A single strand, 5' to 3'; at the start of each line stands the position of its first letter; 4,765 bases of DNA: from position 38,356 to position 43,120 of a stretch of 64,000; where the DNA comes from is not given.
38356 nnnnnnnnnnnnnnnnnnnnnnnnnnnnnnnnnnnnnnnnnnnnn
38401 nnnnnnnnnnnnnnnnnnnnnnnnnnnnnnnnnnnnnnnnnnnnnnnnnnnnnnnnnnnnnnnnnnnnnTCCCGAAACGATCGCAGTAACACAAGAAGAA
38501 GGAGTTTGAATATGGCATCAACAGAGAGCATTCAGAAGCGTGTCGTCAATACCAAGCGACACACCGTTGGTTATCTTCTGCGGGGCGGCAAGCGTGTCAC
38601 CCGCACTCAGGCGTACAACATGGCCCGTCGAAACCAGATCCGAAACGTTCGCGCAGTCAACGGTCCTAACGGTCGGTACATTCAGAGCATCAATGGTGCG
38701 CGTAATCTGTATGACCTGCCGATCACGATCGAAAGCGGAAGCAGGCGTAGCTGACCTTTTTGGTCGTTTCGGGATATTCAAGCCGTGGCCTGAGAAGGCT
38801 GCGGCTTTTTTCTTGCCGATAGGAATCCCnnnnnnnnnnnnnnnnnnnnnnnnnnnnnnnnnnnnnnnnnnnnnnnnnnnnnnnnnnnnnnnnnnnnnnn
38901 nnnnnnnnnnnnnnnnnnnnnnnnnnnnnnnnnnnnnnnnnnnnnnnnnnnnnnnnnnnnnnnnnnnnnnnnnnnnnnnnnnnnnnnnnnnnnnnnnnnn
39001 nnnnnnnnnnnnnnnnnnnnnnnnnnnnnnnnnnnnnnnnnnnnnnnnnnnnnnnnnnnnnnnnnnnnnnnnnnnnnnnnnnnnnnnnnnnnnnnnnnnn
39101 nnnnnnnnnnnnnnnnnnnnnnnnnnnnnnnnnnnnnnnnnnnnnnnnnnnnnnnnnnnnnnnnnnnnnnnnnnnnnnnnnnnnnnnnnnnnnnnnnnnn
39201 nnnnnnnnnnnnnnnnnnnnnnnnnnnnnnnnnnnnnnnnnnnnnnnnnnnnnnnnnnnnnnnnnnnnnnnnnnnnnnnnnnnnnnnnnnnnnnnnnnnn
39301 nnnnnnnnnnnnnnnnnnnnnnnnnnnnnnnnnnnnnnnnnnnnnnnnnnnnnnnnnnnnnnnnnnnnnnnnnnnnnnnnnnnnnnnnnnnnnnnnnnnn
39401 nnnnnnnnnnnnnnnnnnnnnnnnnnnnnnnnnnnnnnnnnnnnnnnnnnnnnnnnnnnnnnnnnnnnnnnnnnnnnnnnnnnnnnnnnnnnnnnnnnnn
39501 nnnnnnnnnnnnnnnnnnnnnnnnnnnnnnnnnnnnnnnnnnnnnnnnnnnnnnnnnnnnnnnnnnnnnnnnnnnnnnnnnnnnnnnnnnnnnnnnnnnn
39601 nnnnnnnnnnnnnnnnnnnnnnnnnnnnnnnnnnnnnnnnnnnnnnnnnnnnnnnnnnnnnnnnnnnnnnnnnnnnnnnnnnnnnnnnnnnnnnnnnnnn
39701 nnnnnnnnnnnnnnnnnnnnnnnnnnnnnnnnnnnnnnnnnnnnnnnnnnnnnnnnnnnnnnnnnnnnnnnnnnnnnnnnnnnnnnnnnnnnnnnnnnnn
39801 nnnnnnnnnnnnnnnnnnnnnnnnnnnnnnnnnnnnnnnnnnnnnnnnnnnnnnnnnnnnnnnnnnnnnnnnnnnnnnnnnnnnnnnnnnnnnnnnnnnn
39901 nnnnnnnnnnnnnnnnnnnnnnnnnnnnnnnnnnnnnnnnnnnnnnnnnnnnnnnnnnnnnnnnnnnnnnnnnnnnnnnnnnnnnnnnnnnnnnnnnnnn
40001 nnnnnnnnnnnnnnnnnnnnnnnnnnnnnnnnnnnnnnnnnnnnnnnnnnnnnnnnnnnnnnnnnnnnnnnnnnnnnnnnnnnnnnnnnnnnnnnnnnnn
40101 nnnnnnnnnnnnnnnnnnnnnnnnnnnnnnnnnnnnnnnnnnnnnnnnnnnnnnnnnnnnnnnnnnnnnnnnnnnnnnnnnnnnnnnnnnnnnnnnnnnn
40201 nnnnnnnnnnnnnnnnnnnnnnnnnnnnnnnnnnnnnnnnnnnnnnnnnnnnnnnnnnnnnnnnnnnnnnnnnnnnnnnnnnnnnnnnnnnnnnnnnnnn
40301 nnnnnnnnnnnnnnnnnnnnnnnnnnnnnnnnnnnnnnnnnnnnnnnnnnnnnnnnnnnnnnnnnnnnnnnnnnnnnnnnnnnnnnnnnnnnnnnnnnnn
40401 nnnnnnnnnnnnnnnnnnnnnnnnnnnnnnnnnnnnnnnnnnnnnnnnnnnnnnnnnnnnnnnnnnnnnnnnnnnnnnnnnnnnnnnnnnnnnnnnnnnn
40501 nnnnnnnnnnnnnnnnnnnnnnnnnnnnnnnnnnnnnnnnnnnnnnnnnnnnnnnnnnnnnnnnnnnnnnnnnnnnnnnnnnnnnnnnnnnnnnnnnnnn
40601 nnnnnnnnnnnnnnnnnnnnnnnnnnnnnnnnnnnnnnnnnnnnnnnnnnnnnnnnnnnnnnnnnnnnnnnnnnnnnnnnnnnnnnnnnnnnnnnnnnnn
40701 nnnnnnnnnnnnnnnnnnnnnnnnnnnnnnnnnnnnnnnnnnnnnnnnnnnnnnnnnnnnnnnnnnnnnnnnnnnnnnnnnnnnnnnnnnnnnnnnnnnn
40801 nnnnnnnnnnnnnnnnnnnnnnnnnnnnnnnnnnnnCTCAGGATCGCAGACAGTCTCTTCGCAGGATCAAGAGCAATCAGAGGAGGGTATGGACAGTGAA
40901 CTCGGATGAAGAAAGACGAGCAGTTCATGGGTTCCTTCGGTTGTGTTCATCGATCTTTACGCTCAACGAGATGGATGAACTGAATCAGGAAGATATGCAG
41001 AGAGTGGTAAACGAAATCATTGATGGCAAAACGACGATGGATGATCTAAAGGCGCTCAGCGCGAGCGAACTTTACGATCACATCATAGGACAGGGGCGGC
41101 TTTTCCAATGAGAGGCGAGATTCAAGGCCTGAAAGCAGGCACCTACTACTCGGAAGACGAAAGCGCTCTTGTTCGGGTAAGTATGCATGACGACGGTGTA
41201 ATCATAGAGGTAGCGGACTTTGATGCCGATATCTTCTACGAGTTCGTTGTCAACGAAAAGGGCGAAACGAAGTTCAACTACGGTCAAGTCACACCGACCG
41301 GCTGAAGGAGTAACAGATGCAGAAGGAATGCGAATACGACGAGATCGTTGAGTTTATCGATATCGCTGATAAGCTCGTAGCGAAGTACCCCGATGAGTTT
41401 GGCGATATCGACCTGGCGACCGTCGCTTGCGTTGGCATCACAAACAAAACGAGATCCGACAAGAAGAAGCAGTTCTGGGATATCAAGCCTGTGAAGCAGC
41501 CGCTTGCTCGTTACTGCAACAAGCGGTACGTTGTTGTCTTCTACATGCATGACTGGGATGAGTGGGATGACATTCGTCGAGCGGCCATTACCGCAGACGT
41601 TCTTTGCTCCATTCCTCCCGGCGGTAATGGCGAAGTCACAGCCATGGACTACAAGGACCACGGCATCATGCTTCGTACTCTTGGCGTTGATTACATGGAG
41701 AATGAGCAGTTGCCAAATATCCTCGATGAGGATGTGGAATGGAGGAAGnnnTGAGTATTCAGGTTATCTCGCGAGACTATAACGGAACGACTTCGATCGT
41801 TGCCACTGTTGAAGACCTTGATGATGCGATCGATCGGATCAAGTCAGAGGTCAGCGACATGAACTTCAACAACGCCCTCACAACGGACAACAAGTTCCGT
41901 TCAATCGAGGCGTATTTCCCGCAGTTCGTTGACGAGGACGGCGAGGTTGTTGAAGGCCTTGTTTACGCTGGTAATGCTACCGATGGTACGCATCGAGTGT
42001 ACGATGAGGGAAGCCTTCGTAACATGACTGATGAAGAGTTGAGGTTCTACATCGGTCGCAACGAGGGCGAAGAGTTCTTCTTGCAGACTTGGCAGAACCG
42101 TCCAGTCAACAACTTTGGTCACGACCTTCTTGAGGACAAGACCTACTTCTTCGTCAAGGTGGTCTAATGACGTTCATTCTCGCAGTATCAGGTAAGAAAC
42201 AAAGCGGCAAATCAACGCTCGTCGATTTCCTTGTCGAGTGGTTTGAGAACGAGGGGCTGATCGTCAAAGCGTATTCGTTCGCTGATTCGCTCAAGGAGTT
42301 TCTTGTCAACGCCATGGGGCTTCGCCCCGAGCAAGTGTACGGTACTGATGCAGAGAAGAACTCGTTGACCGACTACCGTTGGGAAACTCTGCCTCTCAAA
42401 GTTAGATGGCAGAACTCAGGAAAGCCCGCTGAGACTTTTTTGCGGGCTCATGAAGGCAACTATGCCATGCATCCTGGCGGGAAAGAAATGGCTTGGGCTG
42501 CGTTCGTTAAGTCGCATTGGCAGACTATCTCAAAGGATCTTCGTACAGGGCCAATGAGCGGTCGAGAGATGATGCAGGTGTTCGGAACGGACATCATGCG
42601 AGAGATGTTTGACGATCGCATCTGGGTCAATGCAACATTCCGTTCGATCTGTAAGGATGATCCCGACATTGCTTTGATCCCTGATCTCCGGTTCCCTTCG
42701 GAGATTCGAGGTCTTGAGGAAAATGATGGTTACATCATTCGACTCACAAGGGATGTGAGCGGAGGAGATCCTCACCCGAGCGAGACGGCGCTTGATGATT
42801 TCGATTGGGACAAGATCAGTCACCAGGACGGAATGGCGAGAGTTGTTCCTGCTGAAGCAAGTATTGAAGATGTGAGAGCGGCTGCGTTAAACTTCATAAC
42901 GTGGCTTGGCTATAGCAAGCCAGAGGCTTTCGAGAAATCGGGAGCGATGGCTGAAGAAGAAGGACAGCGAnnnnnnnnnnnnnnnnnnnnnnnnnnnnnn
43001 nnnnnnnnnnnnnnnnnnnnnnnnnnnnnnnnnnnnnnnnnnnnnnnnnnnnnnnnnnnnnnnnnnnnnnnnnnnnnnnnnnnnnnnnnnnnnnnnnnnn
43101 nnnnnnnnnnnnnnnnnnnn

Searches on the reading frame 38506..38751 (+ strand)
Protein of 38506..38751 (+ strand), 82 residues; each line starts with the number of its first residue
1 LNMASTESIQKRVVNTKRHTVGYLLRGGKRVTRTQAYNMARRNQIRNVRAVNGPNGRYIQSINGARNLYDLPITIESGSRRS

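Call 37: search_protein_families(library=pfam, proteins=[window:38506-38751:+], max_evalue=0.01)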
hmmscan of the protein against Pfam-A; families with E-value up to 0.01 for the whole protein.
window:38506-38751:+ (82 aa): 1 family
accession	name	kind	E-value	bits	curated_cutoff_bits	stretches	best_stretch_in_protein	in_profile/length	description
PF13031.12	DUF3892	-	0.00058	20.7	22.3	1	14-62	8-58/71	Protein of unknown function (DUF3892)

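Call 61: search_protein_families(library=phrogs, proteins=[window:38506-38751:+], max_evalue=0.01)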
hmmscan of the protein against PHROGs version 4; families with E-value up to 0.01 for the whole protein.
window:38506-38751:+ (82 aa): 0 families

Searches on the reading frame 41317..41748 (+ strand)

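Call 41: search_protein_families(library=pfam, proteins=[window:41317-41748:+], max_evalue=0.01)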
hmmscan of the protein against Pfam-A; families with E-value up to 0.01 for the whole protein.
window:41317-41748:+ (144 aa): 1 family
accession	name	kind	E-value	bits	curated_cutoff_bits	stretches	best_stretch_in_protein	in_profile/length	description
PF18894.6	PhageMetallopep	-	0.00076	20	23.7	1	13-115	9-110/134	Putative phage metallopeptidase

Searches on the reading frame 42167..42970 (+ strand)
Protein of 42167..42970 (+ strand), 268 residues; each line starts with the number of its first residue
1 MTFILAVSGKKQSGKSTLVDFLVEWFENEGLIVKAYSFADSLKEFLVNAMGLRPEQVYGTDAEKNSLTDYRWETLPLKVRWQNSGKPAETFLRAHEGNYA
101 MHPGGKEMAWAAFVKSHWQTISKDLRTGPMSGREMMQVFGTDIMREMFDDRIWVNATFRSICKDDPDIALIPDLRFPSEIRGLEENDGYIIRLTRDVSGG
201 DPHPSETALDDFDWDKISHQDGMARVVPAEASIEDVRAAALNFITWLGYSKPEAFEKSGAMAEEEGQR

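Call 41: search_protein_families(library=pfam, proteins=[window:42167-42970:+], max_evalue=0.01)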
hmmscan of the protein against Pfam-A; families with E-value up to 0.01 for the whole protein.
window:42167-42970:+ (268 aa): 2 families
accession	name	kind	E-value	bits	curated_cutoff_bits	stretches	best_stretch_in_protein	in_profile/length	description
PF21448.3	DNMK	-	8.8e-18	65.2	27.1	1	4-220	2-222/232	Deoxynucleotide monophosphate kinase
PF04275.20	P-mevalo_kinase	-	0.00054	20.3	33.8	0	7-65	1-57/114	Phosphomevalonate kinase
